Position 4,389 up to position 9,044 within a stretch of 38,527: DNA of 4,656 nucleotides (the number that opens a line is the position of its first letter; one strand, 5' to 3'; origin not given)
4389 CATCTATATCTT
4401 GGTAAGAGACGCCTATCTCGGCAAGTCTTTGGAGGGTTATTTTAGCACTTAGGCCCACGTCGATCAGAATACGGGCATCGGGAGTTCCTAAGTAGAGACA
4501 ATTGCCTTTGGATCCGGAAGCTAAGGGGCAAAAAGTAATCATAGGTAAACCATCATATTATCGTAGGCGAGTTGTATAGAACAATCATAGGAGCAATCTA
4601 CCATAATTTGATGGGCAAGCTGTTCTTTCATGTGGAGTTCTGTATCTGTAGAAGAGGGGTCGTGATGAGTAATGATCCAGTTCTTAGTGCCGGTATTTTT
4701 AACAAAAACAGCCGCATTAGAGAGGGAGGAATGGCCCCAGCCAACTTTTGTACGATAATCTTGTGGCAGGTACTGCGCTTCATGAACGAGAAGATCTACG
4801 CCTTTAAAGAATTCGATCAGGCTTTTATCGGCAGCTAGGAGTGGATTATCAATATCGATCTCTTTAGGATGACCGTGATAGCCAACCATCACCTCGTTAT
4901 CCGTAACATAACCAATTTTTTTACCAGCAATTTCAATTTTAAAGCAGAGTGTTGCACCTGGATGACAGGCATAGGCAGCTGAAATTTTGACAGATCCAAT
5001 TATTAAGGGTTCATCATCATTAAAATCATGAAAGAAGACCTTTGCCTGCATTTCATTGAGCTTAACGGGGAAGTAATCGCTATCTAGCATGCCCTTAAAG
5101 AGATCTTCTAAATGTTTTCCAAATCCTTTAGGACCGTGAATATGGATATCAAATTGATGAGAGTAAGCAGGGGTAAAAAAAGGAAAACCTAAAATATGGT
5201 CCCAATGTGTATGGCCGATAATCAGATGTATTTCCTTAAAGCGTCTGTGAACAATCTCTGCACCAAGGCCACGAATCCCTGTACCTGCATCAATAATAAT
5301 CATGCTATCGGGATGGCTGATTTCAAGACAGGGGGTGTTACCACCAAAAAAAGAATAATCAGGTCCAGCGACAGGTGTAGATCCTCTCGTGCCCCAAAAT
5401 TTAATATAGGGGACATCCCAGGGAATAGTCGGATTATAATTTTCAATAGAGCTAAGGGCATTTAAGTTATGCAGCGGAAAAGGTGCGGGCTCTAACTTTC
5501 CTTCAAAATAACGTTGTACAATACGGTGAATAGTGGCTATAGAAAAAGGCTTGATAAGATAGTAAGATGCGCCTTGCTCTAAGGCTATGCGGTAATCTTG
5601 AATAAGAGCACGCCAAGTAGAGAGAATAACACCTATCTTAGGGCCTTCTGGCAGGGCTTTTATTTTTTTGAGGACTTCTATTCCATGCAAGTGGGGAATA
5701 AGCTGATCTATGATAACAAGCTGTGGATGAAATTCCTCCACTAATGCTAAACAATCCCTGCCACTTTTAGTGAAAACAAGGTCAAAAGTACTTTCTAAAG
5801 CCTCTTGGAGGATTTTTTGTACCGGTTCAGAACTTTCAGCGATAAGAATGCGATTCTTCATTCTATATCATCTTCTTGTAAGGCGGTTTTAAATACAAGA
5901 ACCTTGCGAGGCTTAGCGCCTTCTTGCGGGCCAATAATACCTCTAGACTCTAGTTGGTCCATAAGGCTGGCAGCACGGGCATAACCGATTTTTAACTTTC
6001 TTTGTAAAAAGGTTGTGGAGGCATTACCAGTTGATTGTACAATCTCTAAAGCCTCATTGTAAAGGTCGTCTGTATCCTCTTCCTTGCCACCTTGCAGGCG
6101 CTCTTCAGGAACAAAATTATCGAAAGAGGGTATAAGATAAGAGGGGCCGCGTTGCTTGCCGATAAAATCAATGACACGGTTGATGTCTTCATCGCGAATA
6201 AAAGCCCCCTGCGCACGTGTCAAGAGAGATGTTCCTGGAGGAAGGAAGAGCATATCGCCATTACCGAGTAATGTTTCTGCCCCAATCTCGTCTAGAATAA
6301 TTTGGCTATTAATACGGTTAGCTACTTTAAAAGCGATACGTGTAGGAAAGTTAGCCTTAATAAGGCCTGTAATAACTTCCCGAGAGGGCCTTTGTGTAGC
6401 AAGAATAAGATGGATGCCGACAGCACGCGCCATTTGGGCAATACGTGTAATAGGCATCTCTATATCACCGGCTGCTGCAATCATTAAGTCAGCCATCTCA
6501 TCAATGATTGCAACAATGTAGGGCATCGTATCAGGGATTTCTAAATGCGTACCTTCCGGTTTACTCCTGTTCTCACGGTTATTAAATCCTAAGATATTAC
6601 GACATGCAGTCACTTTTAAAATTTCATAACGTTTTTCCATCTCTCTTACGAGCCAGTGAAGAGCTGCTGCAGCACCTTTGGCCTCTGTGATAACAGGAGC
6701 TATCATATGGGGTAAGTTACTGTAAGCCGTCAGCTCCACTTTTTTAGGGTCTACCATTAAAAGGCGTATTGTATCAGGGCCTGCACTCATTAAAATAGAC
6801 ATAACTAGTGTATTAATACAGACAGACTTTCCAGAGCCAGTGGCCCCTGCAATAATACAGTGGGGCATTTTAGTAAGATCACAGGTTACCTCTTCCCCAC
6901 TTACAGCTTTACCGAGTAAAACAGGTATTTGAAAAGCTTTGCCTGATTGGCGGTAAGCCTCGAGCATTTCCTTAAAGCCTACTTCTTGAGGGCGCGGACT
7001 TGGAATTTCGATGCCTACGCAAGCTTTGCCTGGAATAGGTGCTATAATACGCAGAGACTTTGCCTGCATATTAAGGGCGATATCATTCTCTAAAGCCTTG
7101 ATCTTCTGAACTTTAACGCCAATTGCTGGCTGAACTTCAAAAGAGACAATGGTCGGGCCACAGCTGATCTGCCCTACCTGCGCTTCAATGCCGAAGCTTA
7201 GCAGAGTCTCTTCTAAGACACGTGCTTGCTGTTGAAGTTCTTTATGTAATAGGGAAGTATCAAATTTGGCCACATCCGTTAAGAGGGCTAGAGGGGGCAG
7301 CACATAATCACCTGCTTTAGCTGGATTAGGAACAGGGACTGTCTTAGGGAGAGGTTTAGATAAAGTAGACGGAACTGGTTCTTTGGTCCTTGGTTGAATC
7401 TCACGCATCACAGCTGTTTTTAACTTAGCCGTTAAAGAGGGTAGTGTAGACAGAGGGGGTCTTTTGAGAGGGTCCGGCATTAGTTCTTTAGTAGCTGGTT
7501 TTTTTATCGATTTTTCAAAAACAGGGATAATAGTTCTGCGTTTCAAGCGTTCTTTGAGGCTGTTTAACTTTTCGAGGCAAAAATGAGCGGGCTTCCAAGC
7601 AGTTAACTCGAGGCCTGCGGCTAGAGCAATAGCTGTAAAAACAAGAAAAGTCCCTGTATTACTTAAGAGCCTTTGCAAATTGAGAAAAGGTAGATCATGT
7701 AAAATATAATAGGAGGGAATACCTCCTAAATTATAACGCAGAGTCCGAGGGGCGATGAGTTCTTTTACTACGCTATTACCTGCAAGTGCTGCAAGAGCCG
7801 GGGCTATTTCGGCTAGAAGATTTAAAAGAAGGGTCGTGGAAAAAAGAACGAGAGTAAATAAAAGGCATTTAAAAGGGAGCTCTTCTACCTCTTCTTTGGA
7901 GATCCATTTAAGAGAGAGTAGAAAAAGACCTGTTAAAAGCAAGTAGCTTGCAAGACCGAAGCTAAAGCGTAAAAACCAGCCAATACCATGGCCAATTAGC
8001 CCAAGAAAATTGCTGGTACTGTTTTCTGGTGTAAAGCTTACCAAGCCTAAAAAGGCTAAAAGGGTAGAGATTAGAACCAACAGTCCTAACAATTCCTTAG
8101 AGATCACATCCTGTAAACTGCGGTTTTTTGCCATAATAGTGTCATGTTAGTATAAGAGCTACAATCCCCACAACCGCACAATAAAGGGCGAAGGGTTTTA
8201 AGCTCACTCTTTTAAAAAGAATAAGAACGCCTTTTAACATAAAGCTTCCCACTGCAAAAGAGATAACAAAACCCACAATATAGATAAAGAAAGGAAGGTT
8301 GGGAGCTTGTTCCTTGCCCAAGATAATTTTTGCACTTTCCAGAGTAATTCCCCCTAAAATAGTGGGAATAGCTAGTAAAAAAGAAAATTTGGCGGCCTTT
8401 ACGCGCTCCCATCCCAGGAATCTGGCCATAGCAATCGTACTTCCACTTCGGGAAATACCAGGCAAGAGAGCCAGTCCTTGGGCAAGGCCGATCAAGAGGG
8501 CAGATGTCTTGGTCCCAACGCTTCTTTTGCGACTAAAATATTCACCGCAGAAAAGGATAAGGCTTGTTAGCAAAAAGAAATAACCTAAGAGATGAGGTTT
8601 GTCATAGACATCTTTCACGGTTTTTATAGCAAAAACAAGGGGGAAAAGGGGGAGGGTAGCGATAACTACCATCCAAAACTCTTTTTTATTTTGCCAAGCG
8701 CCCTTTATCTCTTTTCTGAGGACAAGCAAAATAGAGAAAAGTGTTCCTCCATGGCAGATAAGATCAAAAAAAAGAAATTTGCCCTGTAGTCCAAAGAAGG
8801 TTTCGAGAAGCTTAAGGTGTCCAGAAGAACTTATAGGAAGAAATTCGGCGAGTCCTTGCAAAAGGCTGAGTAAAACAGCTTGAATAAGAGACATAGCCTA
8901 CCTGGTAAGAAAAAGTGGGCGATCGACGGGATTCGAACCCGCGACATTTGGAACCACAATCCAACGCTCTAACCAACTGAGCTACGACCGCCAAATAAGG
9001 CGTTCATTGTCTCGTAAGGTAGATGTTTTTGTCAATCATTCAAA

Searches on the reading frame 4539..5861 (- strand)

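Call 85: search_protein_families(library=pfam, proteins=[window:4539-5861:-], max_evalue=0.0001)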
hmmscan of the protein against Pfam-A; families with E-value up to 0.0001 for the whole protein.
window:4539-5861:- (440 aa): 2 families
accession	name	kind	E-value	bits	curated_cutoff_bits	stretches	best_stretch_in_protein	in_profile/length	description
PF00072.30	Response_reg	-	1e-16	61.5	30.2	1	5-115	1-110/111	Response regulator receiver domain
PF12706.13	Lactamase_B_2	-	2.2e-13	50.7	27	1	188-400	3-200/200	Beta-lactamase superfamily domain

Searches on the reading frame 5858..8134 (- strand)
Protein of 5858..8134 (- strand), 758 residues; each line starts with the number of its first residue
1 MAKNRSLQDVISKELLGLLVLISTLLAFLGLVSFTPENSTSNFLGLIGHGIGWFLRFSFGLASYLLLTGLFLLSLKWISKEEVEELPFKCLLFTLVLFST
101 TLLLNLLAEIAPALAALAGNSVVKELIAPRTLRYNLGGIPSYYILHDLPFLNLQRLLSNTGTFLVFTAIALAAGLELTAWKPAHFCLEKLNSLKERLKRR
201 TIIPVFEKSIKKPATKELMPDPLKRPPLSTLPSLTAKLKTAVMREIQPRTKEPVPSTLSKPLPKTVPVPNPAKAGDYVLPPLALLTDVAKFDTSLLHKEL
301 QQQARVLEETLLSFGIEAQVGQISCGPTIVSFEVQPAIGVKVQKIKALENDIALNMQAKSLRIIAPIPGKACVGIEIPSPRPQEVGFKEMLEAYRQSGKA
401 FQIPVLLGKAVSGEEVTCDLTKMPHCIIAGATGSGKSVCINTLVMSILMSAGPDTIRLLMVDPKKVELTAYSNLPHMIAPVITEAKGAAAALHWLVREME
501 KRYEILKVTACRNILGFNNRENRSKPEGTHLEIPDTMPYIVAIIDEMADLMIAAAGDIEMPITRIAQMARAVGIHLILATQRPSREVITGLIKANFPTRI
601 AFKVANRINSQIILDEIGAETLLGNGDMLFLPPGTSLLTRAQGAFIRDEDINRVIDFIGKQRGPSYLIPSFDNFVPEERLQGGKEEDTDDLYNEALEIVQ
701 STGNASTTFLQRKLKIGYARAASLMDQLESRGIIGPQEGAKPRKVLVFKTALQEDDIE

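Call 16: search_protein_families(library=pfam, proteins=[window:5858-8134:-], max_evalue=0.001)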
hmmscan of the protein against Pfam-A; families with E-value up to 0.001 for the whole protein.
window:5858-8134:- (758 aa): 5 families
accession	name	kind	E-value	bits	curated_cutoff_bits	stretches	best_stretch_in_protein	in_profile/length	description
PF01580.24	FtsK_SpoIIIE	-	2.1e-58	197.8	24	1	399-584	14-220/221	FtsK/SpoIIIE family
PF17854.6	FtsK_alpha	-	1.7e-31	108.8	22.9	1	279-379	1-101/101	FtsK alpha domain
PF09397.16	FtsK_gamma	-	2e-27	95.1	30.6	1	687-747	2-62/63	Ftsk gamma domain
PF12846.13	AAA_10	-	4.2e-07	29.8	27.5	1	405-468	3-62/362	AAA-like domain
PF13491.11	FtsK_4TM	-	1.4e-05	25.2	23.1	1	13-110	5-113/171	4TM region of DNA translocase FtsK/SpoIIIE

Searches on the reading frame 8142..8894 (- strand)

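Call 85: search_protein_families(library=pfam, proteins=[window:8142-8894:-], max_evalue=0.0001)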
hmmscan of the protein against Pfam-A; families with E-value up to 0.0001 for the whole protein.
window:8142-8894:- (250 aa): 1 family
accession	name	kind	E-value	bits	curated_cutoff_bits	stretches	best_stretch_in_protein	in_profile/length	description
PF02673.24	BacA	-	1.3e-59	202.4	33.4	1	6-245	1-257/257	Bacitracin resistance protein BacA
